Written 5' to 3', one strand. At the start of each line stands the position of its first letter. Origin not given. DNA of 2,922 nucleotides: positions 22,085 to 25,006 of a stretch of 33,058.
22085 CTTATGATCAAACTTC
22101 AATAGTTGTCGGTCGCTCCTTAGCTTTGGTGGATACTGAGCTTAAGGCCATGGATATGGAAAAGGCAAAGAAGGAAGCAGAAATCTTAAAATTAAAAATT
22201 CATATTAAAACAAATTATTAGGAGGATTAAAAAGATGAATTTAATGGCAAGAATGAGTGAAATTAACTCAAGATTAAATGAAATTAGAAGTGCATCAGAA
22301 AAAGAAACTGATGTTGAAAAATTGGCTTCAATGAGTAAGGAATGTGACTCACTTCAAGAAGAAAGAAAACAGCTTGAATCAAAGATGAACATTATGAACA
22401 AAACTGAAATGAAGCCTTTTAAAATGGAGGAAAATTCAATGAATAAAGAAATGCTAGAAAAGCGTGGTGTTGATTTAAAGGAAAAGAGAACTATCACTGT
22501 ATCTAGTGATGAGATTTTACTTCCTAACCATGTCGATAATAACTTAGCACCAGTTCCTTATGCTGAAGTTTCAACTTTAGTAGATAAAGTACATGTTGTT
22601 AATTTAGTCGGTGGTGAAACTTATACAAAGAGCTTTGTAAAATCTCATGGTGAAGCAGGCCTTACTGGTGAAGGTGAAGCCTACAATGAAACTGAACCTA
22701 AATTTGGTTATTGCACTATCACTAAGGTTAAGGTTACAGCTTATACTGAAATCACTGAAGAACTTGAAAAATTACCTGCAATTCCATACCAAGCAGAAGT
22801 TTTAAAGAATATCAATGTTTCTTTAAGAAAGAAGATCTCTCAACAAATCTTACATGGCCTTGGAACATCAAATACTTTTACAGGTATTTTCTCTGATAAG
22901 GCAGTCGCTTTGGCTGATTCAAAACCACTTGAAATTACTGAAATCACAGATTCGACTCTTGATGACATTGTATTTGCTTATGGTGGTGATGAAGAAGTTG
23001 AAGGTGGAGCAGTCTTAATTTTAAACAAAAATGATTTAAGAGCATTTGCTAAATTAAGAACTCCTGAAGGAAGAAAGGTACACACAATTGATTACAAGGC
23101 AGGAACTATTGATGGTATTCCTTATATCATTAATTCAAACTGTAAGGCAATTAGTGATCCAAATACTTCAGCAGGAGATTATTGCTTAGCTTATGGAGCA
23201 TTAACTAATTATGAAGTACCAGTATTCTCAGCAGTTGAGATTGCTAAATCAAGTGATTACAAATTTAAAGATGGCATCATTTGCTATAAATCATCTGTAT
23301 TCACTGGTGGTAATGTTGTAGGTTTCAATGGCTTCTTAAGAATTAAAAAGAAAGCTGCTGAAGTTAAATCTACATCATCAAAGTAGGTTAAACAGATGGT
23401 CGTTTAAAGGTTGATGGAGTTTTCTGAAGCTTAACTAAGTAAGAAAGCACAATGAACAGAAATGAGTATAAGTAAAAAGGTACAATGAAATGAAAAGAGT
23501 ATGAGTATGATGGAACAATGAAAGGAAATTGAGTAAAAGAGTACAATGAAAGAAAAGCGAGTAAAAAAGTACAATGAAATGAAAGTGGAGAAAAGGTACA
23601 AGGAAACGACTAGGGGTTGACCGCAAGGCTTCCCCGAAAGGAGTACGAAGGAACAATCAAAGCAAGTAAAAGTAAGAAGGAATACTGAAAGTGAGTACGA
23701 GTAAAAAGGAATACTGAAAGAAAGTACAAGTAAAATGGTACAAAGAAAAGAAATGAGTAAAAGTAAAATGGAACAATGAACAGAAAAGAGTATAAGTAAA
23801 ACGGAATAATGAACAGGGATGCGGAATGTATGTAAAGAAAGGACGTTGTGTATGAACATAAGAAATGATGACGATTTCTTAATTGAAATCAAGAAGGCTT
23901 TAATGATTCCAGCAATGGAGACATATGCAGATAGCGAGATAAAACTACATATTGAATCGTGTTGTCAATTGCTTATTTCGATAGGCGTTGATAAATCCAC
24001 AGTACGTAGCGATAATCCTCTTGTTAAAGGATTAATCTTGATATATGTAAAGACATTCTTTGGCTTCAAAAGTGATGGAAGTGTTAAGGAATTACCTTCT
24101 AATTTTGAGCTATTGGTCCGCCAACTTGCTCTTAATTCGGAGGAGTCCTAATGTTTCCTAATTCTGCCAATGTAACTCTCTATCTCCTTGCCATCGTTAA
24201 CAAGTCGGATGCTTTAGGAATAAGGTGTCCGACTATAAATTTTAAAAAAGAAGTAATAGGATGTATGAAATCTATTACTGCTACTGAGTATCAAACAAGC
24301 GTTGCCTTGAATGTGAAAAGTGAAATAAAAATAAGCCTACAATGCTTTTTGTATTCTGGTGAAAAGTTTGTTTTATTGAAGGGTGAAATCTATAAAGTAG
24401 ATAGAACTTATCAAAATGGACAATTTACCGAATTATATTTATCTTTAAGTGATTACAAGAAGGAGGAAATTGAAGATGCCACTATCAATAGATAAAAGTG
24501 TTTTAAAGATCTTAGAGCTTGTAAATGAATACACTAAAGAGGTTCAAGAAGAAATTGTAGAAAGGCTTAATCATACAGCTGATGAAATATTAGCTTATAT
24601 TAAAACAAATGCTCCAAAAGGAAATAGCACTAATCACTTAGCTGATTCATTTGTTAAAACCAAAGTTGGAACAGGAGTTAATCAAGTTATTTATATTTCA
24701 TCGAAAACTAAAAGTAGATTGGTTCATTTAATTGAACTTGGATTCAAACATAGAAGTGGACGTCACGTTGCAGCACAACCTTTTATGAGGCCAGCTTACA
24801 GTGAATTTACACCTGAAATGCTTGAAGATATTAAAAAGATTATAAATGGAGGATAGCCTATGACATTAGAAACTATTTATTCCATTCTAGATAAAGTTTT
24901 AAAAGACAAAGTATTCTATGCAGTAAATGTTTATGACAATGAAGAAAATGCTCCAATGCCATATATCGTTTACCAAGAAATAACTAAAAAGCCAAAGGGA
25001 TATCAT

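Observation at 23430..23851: ~0.4-kb purine-rich tandem-repeat array with a central GNRA hairpin, non-coding, inside the head operon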

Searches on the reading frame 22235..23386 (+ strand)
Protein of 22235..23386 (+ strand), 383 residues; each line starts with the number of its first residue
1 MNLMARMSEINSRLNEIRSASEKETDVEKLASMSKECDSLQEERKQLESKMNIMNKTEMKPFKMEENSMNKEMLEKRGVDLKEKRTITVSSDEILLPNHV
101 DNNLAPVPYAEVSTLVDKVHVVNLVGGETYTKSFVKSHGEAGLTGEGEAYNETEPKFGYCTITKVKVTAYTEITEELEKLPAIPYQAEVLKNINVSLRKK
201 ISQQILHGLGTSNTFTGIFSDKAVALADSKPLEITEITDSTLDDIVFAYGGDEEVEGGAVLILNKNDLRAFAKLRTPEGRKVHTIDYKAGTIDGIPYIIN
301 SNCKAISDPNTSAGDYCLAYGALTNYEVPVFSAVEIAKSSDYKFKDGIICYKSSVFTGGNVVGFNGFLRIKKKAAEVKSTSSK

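Call 7: search_dna_similar(query=window:22235-23386:+, collection=phages, mode=protein, max_rows=30)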
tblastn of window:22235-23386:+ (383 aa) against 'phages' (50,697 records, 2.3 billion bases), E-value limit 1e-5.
Records with a match: 3; places in all: 3; records where one place covers at least 80% of the query: 2.
Best place of each record, by identity: <60% 3.
By first word of the organism name: Bacteriophage 2; Pontimonas 1.
By host as written in the record: - 2; Pontimonas salivibrio CL-TW6 1.
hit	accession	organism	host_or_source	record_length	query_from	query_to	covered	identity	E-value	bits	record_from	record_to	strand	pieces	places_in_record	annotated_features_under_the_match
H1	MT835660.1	Bacteriophage sp.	human fecal samples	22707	2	375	98%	42.6%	8e-80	272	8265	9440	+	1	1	record has no annotation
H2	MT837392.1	Bacteriophage sp.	human fecal samples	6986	23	331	81%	29.2%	4e-20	98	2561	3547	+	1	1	record has no annotation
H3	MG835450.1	Pontimonas phage phiPsal1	Pontimonas salivibrio CL-TW6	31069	74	352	73%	21.8%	4e-6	55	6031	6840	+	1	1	major capsid protein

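Call 8: search_protein_families(library=pfam, proteins=[window:22235-23386:+], max_evalue=0.01)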
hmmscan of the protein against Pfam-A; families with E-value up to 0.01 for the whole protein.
window:22235-23386:+ (383 aa): 1 family
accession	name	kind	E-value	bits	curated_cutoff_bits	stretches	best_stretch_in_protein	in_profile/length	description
PF05065.19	Phage_capsid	-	7.1e-31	108.1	24.2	1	111-370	19-278/280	Phage capsid family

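Call 11: find_related_loci(query=window:22235-23386:+, collection=viral_contigs, flank=4000)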
Query window:22235-23386:+ (383 aa) in viral_contigs; peptide patterns used: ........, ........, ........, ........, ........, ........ (x = any residue, [..] = any of these).
351 stretches matched a pattern; 348 encode a relative of the query (tblastn E <= 1e-3); the best 80 are kept; 80 distinct loci.
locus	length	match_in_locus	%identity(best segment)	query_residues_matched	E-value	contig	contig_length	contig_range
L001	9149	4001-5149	99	1-383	0e+0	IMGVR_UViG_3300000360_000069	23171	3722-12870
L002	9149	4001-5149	98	1-383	0e+0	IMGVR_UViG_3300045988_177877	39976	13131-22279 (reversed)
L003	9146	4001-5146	86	1-382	0e+0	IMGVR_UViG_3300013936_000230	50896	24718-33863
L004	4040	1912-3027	78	1-372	0e+0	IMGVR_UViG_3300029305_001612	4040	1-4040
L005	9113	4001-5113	78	1-370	0e+0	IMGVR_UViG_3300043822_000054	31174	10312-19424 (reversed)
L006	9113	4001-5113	78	1-370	0e+0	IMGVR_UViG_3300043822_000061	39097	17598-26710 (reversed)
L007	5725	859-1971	77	1-370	0e+0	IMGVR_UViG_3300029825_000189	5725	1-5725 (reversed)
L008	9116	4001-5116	76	1-372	0e+0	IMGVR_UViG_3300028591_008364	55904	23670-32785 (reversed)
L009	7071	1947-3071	75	1-375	0e+0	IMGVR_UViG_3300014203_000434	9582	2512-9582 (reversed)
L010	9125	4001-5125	77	1-374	0e+0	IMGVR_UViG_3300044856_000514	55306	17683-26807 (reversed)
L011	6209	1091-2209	76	1-372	0e+0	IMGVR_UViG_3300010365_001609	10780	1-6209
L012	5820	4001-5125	75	1-374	0e+0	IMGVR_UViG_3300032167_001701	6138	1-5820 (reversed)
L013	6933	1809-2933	75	1-374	0e+0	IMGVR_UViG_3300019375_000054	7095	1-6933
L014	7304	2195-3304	75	6-375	0e+0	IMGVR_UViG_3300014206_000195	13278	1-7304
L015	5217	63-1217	73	1-383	0e+0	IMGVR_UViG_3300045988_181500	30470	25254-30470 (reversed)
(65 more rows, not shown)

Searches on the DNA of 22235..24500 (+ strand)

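Call 6: search_dna_similar(query=window:22235-24500:+, collection=phages, mode=near, max_rows=30)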
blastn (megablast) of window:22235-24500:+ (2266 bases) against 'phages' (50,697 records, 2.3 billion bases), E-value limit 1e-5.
No match.

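Call 9: search_rna_families(source=window, start=23300, end=23950, threshold=evalue, max_evalue=10)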
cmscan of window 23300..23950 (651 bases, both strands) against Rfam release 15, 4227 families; matches with E-value up to 10: 3.
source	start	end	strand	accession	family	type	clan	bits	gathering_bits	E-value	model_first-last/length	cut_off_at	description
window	23817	23911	+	RF01978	HOTAIRM1_4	Gene; lncRNA;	-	19.8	40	2.3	1-102/102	no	HOX antisense intergenic RNA myeloid 1 conserved region 4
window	23863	23901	+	RF00316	snoR43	Gene; snRNA; snoRNA; CD-box;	-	16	50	8.9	1-73/73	no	Small nucleolar RNA R43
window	23306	23384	-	RF00673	mir-217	Gene; miRNA;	-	15.5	70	9.9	1-93/93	no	mir-217 microRNA precursor family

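Call 65: search_rna_families(sources=[L021, L115, L099, L011, L012, L035, L028, L004, L018, L094, L174, L242], threshold=gathering)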
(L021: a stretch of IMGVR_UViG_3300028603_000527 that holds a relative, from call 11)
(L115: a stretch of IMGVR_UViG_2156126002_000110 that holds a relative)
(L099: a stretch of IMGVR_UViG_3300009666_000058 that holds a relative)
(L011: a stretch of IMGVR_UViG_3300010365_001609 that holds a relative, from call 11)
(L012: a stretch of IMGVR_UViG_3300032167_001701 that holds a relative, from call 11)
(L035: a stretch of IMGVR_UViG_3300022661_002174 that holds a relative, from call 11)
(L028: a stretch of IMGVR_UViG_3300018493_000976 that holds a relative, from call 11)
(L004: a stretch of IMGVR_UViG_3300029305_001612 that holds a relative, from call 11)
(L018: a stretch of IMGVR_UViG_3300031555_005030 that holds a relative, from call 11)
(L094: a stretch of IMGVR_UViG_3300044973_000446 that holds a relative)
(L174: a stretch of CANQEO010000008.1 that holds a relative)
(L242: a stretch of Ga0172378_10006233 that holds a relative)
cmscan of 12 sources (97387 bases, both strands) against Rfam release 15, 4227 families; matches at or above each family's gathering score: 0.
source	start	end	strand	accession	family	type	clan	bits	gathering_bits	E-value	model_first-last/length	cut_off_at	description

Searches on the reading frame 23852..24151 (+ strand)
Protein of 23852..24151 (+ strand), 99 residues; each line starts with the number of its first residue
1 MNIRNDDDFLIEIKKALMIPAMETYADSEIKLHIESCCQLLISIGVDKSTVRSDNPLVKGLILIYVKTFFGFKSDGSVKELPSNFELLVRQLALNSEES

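Call 8: search_protein_families(library=pfam, proteins=[window:23852-24151:+], max_evalue=0.01)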
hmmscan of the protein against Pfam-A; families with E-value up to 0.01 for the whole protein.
window:23852-24151:+ (99 aa): 1 family
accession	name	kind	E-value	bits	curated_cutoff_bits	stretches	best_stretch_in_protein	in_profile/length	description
PF24829.1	Phage_connect_2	-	3e-11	44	24.3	1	10-98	2-104/105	Phage connector protein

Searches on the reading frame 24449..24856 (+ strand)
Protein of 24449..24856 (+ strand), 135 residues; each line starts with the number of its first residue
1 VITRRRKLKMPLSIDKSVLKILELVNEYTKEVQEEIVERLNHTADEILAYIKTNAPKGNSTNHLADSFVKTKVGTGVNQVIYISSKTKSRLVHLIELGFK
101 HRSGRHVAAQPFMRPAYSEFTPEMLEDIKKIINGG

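Call 8: search_protein_families(library=pfam, proteins=[window:24449-24856:+], max_evalue=0.01)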
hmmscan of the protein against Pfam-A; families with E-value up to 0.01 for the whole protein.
window:24449-24856:+ (135 aa): 1 family
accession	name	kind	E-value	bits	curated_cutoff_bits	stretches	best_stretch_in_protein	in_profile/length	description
PF04883.17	HK97-gp10_like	-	9.7e-06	26.9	21.4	1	23-98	5-78/78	Bacteriophage HK97-gp10, putative tail-component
